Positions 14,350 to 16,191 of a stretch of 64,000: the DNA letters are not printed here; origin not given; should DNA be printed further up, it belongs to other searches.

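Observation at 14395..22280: Tandem array of four equal-length ATPase + PD-(D/E)XK nuclease paralogs with an exact 1732-bp period and patchwork identity (conserved ends, diversified centre)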

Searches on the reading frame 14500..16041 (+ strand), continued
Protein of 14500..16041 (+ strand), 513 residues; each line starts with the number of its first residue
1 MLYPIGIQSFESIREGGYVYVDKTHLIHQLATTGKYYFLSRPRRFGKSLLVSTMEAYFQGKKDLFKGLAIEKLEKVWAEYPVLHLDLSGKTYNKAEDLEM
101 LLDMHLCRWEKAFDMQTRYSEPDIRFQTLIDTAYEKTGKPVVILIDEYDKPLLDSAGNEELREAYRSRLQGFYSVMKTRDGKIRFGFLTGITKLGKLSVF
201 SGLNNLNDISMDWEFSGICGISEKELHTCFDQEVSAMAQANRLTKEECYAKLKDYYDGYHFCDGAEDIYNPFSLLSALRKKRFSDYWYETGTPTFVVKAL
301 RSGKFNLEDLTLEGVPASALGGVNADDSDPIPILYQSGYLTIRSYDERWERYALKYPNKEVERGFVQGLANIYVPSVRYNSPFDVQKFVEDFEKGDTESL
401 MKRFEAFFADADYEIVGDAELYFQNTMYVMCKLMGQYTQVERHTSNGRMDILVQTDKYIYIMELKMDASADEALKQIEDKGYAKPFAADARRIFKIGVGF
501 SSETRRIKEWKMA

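Call 20: find_related_loci(query=window:14500-16041:+, collection=genome_contigs, flank=10000)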
Query window:14500-16041:+ (513 aa) in genome_contigs; peptide patterns used: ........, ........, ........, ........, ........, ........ (x = any residue, [..] = any of these).
145 stretches matched a pattern; 121 encode a relative of the query (tblastn E <= 1e-3); the best 80 are kept; 76 distinct loci.
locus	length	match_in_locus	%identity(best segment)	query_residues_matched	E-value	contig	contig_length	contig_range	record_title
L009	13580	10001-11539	98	1-513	0e+0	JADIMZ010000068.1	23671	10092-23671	MAG: Candidatus Pullibacteroides excrementavium isolate 2889 A2M15__C218638_L23671_SRR9113710, whole genome shotgun sequ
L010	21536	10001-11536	87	1-512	0e+0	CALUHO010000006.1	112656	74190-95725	MAG: uncultured Bacteroidales bacterium isolate BRZ_PR__bin91 genome assembly, contig: BRZ_PR__NODE_259_length_112656_co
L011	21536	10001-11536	86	1-512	0e+0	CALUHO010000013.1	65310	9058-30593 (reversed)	MAG: uncultured Bacteroidales bacterium isolate BRZ_PR__bin91 genome assembly, contig: BRZ_PR__NODE_707_length_65310_cov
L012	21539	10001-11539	84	1-513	0e+0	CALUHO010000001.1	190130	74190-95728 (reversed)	MAG: uncultured Bacteroidales bacterium isolate BRZ_PR__bin91 genome assembly, contig: BRZ_PR__NODE_68_length_190130_cov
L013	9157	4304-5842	84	1-513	0e+0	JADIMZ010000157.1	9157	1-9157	MAG: Candidatus Pullibacteroides excrementavium isolate 2889 A2M15__C517596_L9157_SRR9113710, whole genome shotgun seque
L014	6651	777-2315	83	1-513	0e+0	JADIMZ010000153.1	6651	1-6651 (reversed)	MAG: Candidatus Pullibacteroides excrementavium isolate 2889 A2M15__C496319_L6651_SRR9113710, whole genome shotgun seque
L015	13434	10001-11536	81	1-512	0e+0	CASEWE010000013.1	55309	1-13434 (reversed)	uncultured Bacteroidales bacterium isolate A41_L4_351351_idba_bin.55 genome assembly, contig: A41_L4_351351_idba_bin.55.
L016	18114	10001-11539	81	1-513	0e+0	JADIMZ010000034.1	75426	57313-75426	MAG: Candidatus Pullibacteroides excrementavium isolate 2889 A2M15__C90998_L75426_SRR9113710, whole genome shotgun seque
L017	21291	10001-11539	81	1-513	0e+0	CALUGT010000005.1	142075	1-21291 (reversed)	MAG: uncultured Bacteroidales bacterium isolate BRZ_PT__bin10 genome assembly, contig: BRZ_PT__NODE_181_length_142075_co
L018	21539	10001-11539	79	1-513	0e+0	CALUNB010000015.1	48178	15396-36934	MAG: uncultured Bacteroidales bacterium isolate BRZ_QB__bin6 genome assembly, contig: BRZ_QB__NODE_802_length_48178_cov_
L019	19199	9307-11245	82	1-513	0e+0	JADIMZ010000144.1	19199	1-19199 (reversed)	MAG: Candidatus Pullibacteroides excrementavium isolate 2889 A2M15__C461072_L19199_SRR9113710, whole genome shotgun sequ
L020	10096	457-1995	79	1-513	0e+0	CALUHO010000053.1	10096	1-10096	MAG: uncultured Bacteroidales bacterium isolate BRZ_PR__bin91 genome assembly, contig: BRZ_PR__NODE_8080_length_10096_co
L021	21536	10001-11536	77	1-512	0e+0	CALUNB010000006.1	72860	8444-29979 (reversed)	MAG: uncultured Bacteroidales bacterium isolate BRZ_QB__bin6 genome assembly, contig: BRZ_QB__NODE_391_length_72860_cov_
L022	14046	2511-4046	77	1-512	0e+0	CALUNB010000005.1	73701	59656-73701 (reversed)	MAG: uncultured Bacteroidales bacterium isolate BRZ_QB__bin6 genome assembly, contig: BRZ_QB__NODE_382_length_73701_cov_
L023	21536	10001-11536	77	1-512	0e+0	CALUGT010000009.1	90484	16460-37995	MAG: uncultured Bacteroidales bacterium isolate BRZ_PT__bin10 genome assembly, contig: BRZ_PT__NODE_460_length_90484_cov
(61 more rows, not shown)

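Call 23: search_solved_structures(query=window:14500-16041:+, max_evalue=1, show_alignments=2)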
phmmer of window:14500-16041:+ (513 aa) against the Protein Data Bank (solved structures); distinct sequences matched with E-value up to 1: 0.

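Call 34: search_protein_families(library=pfam, proteins=[L006:2282-6163:-, L006:6339-7019:-, L006:7288-8385:-, L003:11796-13793:+], max_evalue=0.01)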
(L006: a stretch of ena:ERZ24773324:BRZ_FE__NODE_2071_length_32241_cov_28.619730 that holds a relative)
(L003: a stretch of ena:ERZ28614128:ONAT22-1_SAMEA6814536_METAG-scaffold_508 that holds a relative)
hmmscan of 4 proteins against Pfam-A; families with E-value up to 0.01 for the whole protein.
L006:2282-6163:- (1293 aa): 8 families
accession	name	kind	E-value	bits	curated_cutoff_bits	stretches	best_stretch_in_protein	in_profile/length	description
PF12799.13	LRR_4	-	3.9e-49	164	27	8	148-186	2-43/44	Leucine Rich repeats (2 copies)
PF23952.1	LRR_EndoS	-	3.1e-22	79.4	27.9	1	704-794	28-116/116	Endo-beta-N-acetylglucosaminidase EndoS LRR domain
PF00036.39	EF-hand_1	-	6.2e-05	22.7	25.4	0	60-74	9-23/29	EF hand domain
PF24807.1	WD40_CDC20-Fz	-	0.00052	19.9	200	0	483-589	50-157/292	CDC20/Fizzy WD40 domain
PF13202.12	EF-hand_5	-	0.00097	19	25.9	0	60-72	8-20/25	EF hand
PF13499.12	EF-hand_7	-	0.0014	19.4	30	0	59-72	48-61/67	EF-hand domain pair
PF23414.1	Beta-prop_EML_2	-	0.0015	18.4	90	0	110-213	56-160/266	Echinoderm microtubule-associated protein second beta-propeller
PF25013.1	LRR_Zer-1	-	0.0026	18.4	27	0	200-297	9-100/137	Zer-1-like, Leucine-rich repeats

L006:6339-7019:- (226 aa): 0 families

L006:7288-8385:- (365 aa): 2 families
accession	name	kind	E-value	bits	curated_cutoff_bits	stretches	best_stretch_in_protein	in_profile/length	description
PF13102.12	Phage_int_SAM_5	-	5.2e-14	52.8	22.3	1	51-133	8-90/98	Phage integrase SAM-like domain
PF00589.27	Phage_integrase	-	2.5e-07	31.1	27.1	1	179-348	26-168/172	Phage integrase family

L003:11796-13793:+ (666 aa): 1 family
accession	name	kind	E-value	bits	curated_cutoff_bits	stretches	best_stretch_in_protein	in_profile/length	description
PF01609.27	DDE_Tnp_1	-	2.4e-05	24.6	23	1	223-340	30-116/200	Transposase DDE domain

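Call 40: predict_structure(alignment_id=A1)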
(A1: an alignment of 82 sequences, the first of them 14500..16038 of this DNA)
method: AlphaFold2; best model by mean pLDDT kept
length: 513 residues; sequences in the alignment: 82
mean_pLDDT: 74.9   pTM: 0.71
mean pLDDT of the five models: 74.9, 74.8, 74.6, 71.5, 70.4
residues with pLDDT >= 90: 95; 70-90: 265; 50-70: 96; < 50: 57
segments of 3 or more residues with pLDDT < 50: 4-6, 193-206, 309-337, 412-414
pLDDT, mean of each block of 10 residues (from residue 1): 58 82 81 70 60 82 83 66 86 90 92 84 91 91 84 73 83 83 81 40 47 74 90 96 97 83 75 86 75 51 50 35 31 47 56 66 72 62 75 88 80 58 76 78 74 91 90 90 87 92 85 89
secondary structure, 60 per line:
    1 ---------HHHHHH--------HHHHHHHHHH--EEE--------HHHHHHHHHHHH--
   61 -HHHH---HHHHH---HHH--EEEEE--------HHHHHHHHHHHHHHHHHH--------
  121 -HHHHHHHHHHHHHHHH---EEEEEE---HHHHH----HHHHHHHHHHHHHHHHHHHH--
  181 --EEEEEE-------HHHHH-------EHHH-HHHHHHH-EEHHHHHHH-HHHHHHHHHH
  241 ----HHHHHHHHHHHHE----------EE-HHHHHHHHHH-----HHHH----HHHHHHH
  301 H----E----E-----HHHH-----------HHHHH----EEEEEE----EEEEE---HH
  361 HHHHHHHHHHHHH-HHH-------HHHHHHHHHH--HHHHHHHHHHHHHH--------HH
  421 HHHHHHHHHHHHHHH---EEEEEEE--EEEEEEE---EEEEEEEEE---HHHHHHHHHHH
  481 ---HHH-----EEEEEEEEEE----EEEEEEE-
elements in order: H10-15 H24-33 E36-38 H47-58 H62-65 H69-73 E82-86 H95-112 H122-137 E141-146 H150-154 H159-178 E183-188 H196-200 H213-219 H223-229 H231-240 H245-256 H271-280 H286-289 H294-301 H317-320 H332-336 E341-346 E351-355 H359-373 H385-394 H397-410 H419-435 E439-445 E448-454 E458-466 H470-480 E492-501 E506-512

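Call 43: fold_search(model_id=the predicted structure, library=pdb)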
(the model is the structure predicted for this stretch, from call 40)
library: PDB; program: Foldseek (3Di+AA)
matches with E <= 10: 1276; with E <= 0.001: 18
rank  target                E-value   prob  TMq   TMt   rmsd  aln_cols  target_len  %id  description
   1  2qby_A                1.4e-05  1.00  0.21  0.27  12.5       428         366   11  Crystal structure of a heterodimer of Cdc6/Orc1 initiators bound to origin DNA (from S. solfataricus) (released 2007-09-11)
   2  1z6t_B                1.5e-04  0.96  0.21  0.20  20.9       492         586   13  Structure of the apoptotic protease-activating factor 1 bound to ADP (released 2005-04-19)
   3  3shf                  1.7e-04  0.92  0.21  0.12  20.3       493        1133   14  Crystal structure of the R265S mutant of full-length murine Apaf-1 (released 2011-08-24)
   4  5juy_A                1.8e-04  0.96  0.27  0.15  19.7       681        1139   11  Active human apoptosome with procaspase-9 (released 2016-10-19)
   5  5juy_B                1.8e-04  0.96  0.27  0.14  19.7       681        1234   11  Active human apoptosome with procaspase-9 (released 2016-10-19)
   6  3sfz                  2.0e-04  0.92  0.20  0.11  20.7       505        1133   14  Crystal structure of full-length murine Apaf-1 (released 2011-08-24)
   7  1z6t_A                2.2e-04  0.94  0.20  0.19  20.2       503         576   13  Structure of the apoptotic protease-activating factor 1 bound to ADP (released 2005-04-19)
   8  5c18_A                2.4e-04  1.00  0.21  0.16  13.9       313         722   12  p97-delta709-728 in complex with ATP-gamma-S (released 2016-01-13)
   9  7t0v_C                3.0e-04  0.89  0.21  0.19  21.7       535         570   11  CryoEM structure of the crosslinked Rix7 AAA-ATPase (released 2022-03-02)
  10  5ubv_A                4.7e-04  1.00  0.23  0.40   9.5       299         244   11  ATPase domain of i-AAA protease from Myceliophthora thermophila (released 2017-12-27)
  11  8kg2_A                4.7e-04  0.99  0.22  0.25  17.0       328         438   12  Crystal structure of p97-N/D1 hexamer in complex with FAF1-UBX domain (released 2024-05-29)
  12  7pux                  5.0e-04  0.99  0.20  0.23  16.8       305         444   12  Structure of p97 N-D1(L198W) in complex with Fragment TROLL2 (released 2022-12-14)
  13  8xkv_B                7.0e-04  0.63  0.16  0.11  20.6       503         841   12  Cryo-EM structure of the Ycf2-FtsHi motor complex from Arabidopsis in Apo state (released 2024-09-11)
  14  8xqw_E                7.8e-04  0.94  0.24  0.16  16.8       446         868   12  Cryo-EM structure of the Ycf2-FtsHi motor complex from Chlamydomonas reinhardtii in AMPPNP bound state (released 2024-09-11)
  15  6b5c                  7.8e-04  0.80  0.14  0.21  17.7       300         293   11  Structural Basis for Katanin Self-Assembly (released 2018-05-23)
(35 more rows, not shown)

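Call 52: search_protein_families(library=pfam, alignment_id=A3, max_evalue=0.00001)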
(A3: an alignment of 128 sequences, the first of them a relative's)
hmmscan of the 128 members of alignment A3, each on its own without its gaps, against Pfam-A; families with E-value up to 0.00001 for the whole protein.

A. member 1, L010:211-1581:+ (457 aa): 1 family
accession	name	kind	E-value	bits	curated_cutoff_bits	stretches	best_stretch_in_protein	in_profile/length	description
PF01554.23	MatE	-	3.7e-39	134.4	24.9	2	26-186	1-161/161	MatE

B. families by the number of members that match (of 128 scanned): 153 families (the first 25 are shown)
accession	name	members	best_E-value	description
PF01432.26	Peptidase_M3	6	2.4e-135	Peptidase family M3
PF01202.28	SKI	6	1.3e-36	Shikimate kinase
PF18942.5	DUF5689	5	2.9e-48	Family of unknown function (DUF5689)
PF08719.17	NADAR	3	3.3e-56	NADAR domain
PF07715.20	Plug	3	8.2e-21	TonB-dependent Receptor Plug Domain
PF13715.12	CarbopepD_reg_2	3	5.9e-13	CarboxypepD_reg-like domain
PF19310.4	TOP_N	3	2.6e-07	Neurolysin/Thimet oligopeptidase, N-terminal domain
PF00698.26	Acyl_transf_1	2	6.4e-43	Acyl transferase domain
PF00793.26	DAHP_synth_1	2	4e-40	DAHP synthetase I family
PF13173.12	AAA_14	2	1.6e-36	AAA domain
PF00689.26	Cation_ATPase_C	2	3.4e-34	Cation transporting ATPase, C-terminus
PF00589.27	Phage_integrase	2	2e-30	Phage integrase family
PF13635.12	DUF4143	2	7.7e-29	Domain of unknown function (DUF4143)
PF13855.12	LRR_8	2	1.3e-22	Leucine rich repeat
PF01817.26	CM_2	2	2.3e-22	Chorismate mutase type II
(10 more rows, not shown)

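Call 53: search_protein_families(library=padloc, alignment_id=A3, max_evalue=0.00001)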
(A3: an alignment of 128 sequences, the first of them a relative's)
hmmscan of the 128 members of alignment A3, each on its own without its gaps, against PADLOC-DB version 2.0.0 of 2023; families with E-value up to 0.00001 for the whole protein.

A. member 1, L010:211-1581:+ (457 aa): 0 families

B. families by the number of members that match (of 128 scanned): 39 families (the first 25 are shown)
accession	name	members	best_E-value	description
PDLC04643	PDC-M42C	3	5.3e-49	-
PDLC04787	PDC-S01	2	1.1e-112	-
PDLC04790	PDC-S01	2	4.9e-54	-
PDLC04789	PDC-S01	2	2.5e-42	-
PDLC04791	PDC-S01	2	2.6e-22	-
PDLC05009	PDC-S37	1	3e-274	-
PDLC02194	Hhe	1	3e-134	-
PDLC04606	PDC-M37B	1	7.3e-46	-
PDLC01618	PrimPol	1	8.8e-37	"CAS-I,CAS-II,CAS-III,CAS-IV,CAS-V,CAS-VI; associated"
PDLC04605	PDC-M37B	1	1.8e-36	-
PDLC03838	DolB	1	2.4e-31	-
PDLC03924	MkoC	1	2.6e-25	-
PDLC03920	MkoA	1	1.5e-21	-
PDLC04786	PDC-S01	1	1.8e-21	-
PDLC01990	CARF_m8--CARF_Beta-galactosidase_LolE_TM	1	1.5e-18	-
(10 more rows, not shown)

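Call 62: search_protein_families(library=padloc, proteins=[L005:2-4669:+], max_evalue=0.001)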
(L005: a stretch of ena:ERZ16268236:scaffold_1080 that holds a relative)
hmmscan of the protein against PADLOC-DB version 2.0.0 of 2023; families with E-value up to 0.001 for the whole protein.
L005:2-4669:+ (1556 aa): 83 families (the best 25 are shown)
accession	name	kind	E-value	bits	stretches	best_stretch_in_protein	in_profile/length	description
PDLC02864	DpdF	-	2.9e-97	324.9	1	179-572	9-380/610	DpdF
PDLC02861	DpdF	-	1.5e-86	289.1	1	179-546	15-359/611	DpdF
PDLC02870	DpdF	-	7.5e-78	260.3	1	185-554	6-353/534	DpdF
PDLC03928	PsyrT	-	7.6e-75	250.5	1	179-560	7-375/689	-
PDLC02865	DpdF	-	2e-56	189.3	1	182-536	749-1086/1499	DpdF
PDLC01089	C3a193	-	6.2e-56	188.3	1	213-554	267-613/983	poss. alt. Cas3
PDLC02872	DpdF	-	9.6e-47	158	1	192-561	153-536/859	DpdF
PDLC00117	GajB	-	1.4e-46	157.2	3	1105-1259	221-376/604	UrvD helicase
PDLC03802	RTasHel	-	4.4e-44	149.4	3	982-1074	6-96/675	DRT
PDLC02859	DpdF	-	6.1e-44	148.4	1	202-523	105-419/545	DpdF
PDLC02855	DpdF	-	4e-42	142.4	1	192-563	135-512/825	DpdF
PDLC02867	DpdF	-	6.9e-39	131.8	1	175-558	113-506/855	DpdF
PDLC02868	DpdF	-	2.8e-38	129.3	2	188-446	334-585/1078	DpdF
PDLC00132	GajB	-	3.1e-38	129.8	2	981-1077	3-95/625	UrvD helicase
PDLC00122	GajB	-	1.3e-37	127.8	2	1106-1407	166-473/502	UrvD helicase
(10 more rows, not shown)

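Call 67: search_solved_structures(query=A1, max_evalue=10, show_alignments=3)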
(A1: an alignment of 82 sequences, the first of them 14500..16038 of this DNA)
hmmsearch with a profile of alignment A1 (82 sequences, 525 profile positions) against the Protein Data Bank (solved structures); distinct sequences matched with E-value up to 10: 3.
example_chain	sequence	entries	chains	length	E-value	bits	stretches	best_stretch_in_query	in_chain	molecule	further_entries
4qed_A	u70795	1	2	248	0.046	15.5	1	99-276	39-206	ElxO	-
4qec_A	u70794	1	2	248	0.071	14.9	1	99-276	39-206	ElxO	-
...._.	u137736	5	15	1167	1.2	10.9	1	173-251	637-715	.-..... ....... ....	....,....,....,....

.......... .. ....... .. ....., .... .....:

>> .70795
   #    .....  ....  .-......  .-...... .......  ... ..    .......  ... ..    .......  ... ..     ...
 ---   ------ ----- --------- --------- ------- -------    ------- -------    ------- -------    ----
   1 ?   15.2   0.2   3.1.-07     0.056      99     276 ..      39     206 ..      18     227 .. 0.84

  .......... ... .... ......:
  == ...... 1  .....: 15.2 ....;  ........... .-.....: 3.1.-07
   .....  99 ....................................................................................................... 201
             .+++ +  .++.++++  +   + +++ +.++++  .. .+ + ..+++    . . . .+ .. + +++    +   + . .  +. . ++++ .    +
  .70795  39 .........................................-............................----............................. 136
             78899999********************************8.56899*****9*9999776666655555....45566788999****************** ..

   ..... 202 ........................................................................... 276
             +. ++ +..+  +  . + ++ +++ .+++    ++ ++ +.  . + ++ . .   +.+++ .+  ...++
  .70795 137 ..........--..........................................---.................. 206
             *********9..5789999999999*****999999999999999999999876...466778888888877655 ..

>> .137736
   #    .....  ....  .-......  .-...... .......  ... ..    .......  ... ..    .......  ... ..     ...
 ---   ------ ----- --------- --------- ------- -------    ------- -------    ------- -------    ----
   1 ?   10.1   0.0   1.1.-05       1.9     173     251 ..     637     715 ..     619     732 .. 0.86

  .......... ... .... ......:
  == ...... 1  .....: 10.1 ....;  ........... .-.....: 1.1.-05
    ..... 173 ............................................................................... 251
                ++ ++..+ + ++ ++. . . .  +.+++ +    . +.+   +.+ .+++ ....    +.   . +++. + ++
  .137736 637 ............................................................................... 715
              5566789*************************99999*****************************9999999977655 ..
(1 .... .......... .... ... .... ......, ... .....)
